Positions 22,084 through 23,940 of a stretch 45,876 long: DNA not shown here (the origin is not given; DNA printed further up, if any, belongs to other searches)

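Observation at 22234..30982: Operon coupling a degenerate B12-radical-SAM-like protein and an atypical ketosynthase to a three-protein phosphorelay ending in a sigma-54 activator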

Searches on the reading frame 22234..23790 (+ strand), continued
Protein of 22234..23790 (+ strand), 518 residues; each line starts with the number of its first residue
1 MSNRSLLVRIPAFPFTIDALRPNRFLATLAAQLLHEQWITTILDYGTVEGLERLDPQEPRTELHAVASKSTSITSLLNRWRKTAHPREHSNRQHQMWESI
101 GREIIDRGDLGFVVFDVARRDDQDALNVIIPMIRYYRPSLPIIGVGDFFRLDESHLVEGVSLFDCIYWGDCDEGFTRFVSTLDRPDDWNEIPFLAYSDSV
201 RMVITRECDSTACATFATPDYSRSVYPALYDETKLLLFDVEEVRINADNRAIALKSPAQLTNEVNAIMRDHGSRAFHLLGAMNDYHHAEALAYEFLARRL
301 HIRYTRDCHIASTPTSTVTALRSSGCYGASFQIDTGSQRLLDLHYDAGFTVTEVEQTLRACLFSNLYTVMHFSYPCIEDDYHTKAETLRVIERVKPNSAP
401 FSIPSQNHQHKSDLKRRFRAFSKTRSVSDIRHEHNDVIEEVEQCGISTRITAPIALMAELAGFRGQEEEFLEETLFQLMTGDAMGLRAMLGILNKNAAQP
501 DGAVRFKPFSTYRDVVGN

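Call 24: find_related_loci(query=A1, collection=genome_contigs, flank=10000)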
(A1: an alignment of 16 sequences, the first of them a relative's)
Query A1 (518 aa) in genome_contigs; peptide patterns used: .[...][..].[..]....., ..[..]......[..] (x = any residue, [..] = any of these).
82 stretches matched a pattern; 42 encode a relative of the query (tblastn E <= 1e-3); 42 distinct loci.
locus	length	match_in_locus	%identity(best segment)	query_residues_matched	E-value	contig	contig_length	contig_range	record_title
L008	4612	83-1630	42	1-518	7e-134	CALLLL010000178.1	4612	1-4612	MAG: uncultured bacterium isolate S4_Bin_METABAT__100_1 genome assembly, contig: c_000002148397, whole genome shotgun se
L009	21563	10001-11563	34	4-518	1e-92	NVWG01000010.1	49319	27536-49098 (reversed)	MAG: Candidatus Hydrogenedentota bacterium isolate NORP43 Contig_source1383C_1661, whole genome shotgun sequence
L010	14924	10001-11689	34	1-518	4e-91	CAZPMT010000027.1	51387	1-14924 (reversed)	MAG TPA_asm: uncultured Nitrospiraceae bacterium isolate SRP302447_co3_797 genome assembly, contig: NODE_1764_length_513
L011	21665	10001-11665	32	1-518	3e-87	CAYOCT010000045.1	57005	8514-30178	MAG TPA_asm: uncultured Nitrospiraceae bacterium isolate binchicken_co16_39 genome assembly, contig: NODE_920_length_570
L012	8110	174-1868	31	1-518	4e-77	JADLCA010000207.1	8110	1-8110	MAG: Candidatus Hydrogenedentota bacterium isolate SJ204 c_000000515206, whole genome shotgun sequence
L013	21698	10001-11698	32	1-518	2e-76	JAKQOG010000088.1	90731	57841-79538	MAG: Candidatus Hydrogenedentota bacterium isolate USDV_metabat.86 k141_1137055, whole genome shotgun sequence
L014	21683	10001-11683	31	3-518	3e-75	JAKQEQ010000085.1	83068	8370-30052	MAG: Candidatus Hydrogenedentota bacterium isolate USDE_maxbin.110 k141_1928400, whole genome shotgun sequence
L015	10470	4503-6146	32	1-518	2e-75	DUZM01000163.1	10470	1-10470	MAG TPA_asm: Candidatus Hydrogenedentota bacterium isolate MAG_17963_hgd_111 Ga0180437_10011720, whole genome shotgun se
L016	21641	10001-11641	31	1-518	4e-73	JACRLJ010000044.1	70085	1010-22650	MAG: Candidatus Hydrogenedentota bacterium isolate NC_groundwater_1878_Pr3_B-0.1um_59_9 SR2-18-B1_coassembly_25706, whol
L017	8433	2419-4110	30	1-518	2e-73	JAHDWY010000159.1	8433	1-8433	MAG: Candidatus Hydrogenedentota bacterium isolate HYD1 NODE_8324_length_8433_cov_3.755670, whole genome shotgun sequenc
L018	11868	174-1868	31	1-518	5e-73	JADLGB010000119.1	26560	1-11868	MAG: Candidatus Hydrogenedentota bacterium isolate SJ408 c_000000600782, whole genome shotgun sequence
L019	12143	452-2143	30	1-518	2e-72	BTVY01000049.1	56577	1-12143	MAG: Candidatus Hydrogenedentota bacterium AMX-MBFR-82 DNA, sequence049, whole genome shotgun sequence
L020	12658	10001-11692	29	1-518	2e-71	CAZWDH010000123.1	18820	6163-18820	MAG TPA_asm: uncultured Nitrospiraceae bacterium isolate SRP323723_co1_44 genome assembly, contig: NODE_2405_length_1882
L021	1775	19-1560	32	1-518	4e-75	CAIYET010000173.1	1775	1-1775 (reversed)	MAG: Candidatus Hydrogenedentes bacterium isolate MJ-time_bin-1056 genome assembly, contig: bin-1056:0173/1133, whole ge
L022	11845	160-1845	30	1-518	3e-71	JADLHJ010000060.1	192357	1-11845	MAG: Candidatus Hydrogenedentota bacterium isolate SJ475 c_000001041863, whole genome shotgun sequence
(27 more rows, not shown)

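Call 26: predict_structure(alignment_id=A1)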
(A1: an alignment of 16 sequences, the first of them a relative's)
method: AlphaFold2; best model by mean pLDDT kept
length: 518 residues; sequences in the alignment: 16
mean_pLDDT: 81.6   pTM: 0.83
mean pLDDT of the five models: 81.6, 81.0, 79.3, 79.1, 78.2
residues with pLDDT >= 90: 244; 70-90: 170; 50-70: 51; < 50: 53
segments of 3 or more residues with pLDDT < 50: 57-71, 337-347, 407-417, 504-518
pLDDT, mean of each block of 10 residues (from residue 1): 92 83 94 93 86 62 38 55 62 89 93 93 91 94 91 82 90 86 91 87 76 74 94 92 78 89 95 94 85 94 93 89 95 60 48 87 94 74 79 93 62 47 72 91 92 95 91 85 86 91 46 37
secondary structure, 60 per line:
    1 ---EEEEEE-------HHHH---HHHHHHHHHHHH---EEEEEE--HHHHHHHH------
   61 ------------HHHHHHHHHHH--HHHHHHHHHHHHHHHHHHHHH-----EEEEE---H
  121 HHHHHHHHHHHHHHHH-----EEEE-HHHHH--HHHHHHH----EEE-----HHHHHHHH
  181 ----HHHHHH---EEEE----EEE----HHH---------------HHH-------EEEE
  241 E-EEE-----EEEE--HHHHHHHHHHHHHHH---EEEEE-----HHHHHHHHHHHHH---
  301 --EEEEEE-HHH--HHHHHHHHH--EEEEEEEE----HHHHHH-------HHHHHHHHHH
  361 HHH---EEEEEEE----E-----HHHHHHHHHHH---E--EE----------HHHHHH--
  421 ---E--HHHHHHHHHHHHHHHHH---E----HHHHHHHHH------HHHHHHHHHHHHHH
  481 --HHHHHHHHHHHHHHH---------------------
elements in order: E4-9 H17-20 H24-35 E39-44 H47-54 H73-83 H86-106 E112-116 H120-136 E142-145 H147-151 H154-160 E165-167 H173-180 H185-190 E194-197 E202-204 E237-241 E243-245 E251-254 H257-271 E275-279 H285-297 E303-308 H315-323 E326-333 H338-343 H351-363 E367-373 H384-394 H413-418 H427-443 H452-460 H467-480 H483-497

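Call 31: fold_search(model_id=the predicted structure, library=pdb)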
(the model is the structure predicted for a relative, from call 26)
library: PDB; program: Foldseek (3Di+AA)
matches with E <= 10: 1688; with E <= 0.001: 24
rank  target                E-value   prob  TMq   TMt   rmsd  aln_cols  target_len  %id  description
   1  6wte_B                1.6e-13  1.00  0.53  0.51   6.0       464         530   15  Structure of radical S-adenosylmethionine methyltransferase, TsrM, from Kitasatospora setae with cobalamin and [4Fe-4S (released 2020-12-23)
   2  6wtf_A                1.7e-13  1.00  0.53  0.51   5.5       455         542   15  Structure of radical S-adenosylmethionine methyltransferase, TsrM, from Kitasatospora setae with tryptophan substrate  (released 2020-12-23)
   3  6wte_A                1.9e-13  1.00  0.53  0.49   6.6       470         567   15  Structure of radical S-adenosylmethionine methyltransferase, TsrM, from Kitasatospora setae with cobalamin and [4Fe-4S (released 2020-12-23)
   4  6wtf_B                1.5e-12  1.00  0.53  0.51   6.0       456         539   16  Structure of radical S-adenosylmethionine methyltransferase, TsrM, from Kitasatospora setae with tryptophan substrate  (released 2020-12-23)
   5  9ccb                  9.8e-10  1.00  0.50  0.61   8.3       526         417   11  X-ray crystal structure of methyl-coenzyme M reductase glutamine methylase (MgmA) from Methanothermobacter marburgensis  (released 2025-01-01)
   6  6fd2_A                2.3e-09  1.00  0.52  0.59  10.7       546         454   11  Radical SAM 1,2-diol dehydratase AprD4 in complex with its substrate paromamine (released 2018-01-17)
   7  6fd2_B                3.2e-09  1.00  0.54  0.61   9.7       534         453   12  Radical SAM 1,2-diol dehydratase AprD4 in complex with its substrate paromamine (released 2018-01-17)
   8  7kdx_A                2.0e-07  1.00  0.48  0.39   6.6       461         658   11  Crystal structure of Streptomyces tokunonesis TokK with hydroxycobalamin, 5'-deoxyadenosine, and methionine (released 2022-01-12)
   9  9n1c                  4.5e-07  1.00  0.43  0.37   7.2       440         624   11  Crystal structure of CysS from Corallococcus sp. CA054B with 5'-deoxyadenosine, methionine, and pantetheinylated 3-ethox (released 2026-01-28)
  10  7kdx_B                5.3e-07  1.00  0.37  0.30   9.2       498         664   10  Crystal structure of Streptomyces tokunonesis TokK with hydroxycobalamin, 5'-deoxyadenosine, and methionine (released 2022-01-12)
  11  9a6d_A                8.8e-07  1.00  0.43  0.48   8.4       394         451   12  Integrative model of MTAB-YVFG by crosslinking MS and deep learning (released 2024-09-18)
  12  7kdy_B                1.3e-06  1.00  0.49  0.40   6.5       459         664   11  Crystal structure of Streptomyces tokunonesis TokK with hydroxycobalamin, 5'-deoxyadenosine, methionine, and (2R)-pant (released 2022-01-12)
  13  9n1d                  1.4e-06  1.00  0.44  0.37   7.1       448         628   11  Crystal structure of CysS from Corallococcus sp. CA054B with 5'-deoxyadenosine and methionine bound (released 2026-01-28)
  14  7kdy_A                1.5e-06  1.00  0.48  0.39   6.5       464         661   10  Crystal structure of Streptomyces tokunonesis TokK with hydroxycobalamin, 5'-deoxyadenosine, methionine, and (2R)-pant (released 2022-01-12)
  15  6b4c_B                1.1e-04  1.00  0.25  0.46   5.0       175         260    8  Structure of Viperin from Trichoderma virens (released 2018-07-25)
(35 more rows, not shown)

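Call 32: search_protein_representatives(alignment_id=A1)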
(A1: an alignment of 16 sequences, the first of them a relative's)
Query: 16 sequences, 531 profile positions. Proteins with E-value up to 0.001 (for the whole library): 13003; up to 1e-10: 2972; up to 1e-30: 331. The best 150 are listed.
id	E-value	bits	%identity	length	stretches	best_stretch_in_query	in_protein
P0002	1.1e-221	753.4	-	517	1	1-531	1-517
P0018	1.4e-203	693.6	-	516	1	1-531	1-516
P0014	5.6e-202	688.3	-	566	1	1-531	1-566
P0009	2.4e-200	683.0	-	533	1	1-531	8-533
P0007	1.4e-193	660.6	-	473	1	48-531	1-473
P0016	1.8e-190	650.4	-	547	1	1-531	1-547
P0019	2.6e-175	600.4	-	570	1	1-531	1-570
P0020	2.0e-174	597.4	-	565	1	1-531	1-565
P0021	3.3e-168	576.9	-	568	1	1-531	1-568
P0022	7.0e-168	575.8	-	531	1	1-531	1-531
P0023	8.3e-165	565.7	-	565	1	1-531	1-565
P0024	8.4e-165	565.7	-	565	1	1-531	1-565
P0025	7.9e-162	555.9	-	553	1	1-531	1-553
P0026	1.2e-159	548.7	-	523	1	1-531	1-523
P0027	7.7e-157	539.4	-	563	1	1-531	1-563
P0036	1.1e-148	512.5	-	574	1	2-531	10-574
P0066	4.4e-133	461.0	-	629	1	1-520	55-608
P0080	2.3e-127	442.1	-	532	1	1-531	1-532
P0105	7.2e-103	361.3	-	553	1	1-511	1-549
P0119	1.8e-93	330.3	-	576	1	1-514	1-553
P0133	2.0e-85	303.7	-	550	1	1-511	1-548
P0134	1.4e-84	300.9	-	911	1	5-512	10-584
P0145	2.7e-78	280.2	-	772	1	2-511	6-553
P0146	3.8e-78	279.7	-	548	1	1-509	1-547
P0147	4.2e-78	279.5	-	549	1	1-510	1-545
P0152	9.8e-77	275.0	-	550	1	2-509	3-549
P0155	4.6e-76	272.8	-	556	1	12-513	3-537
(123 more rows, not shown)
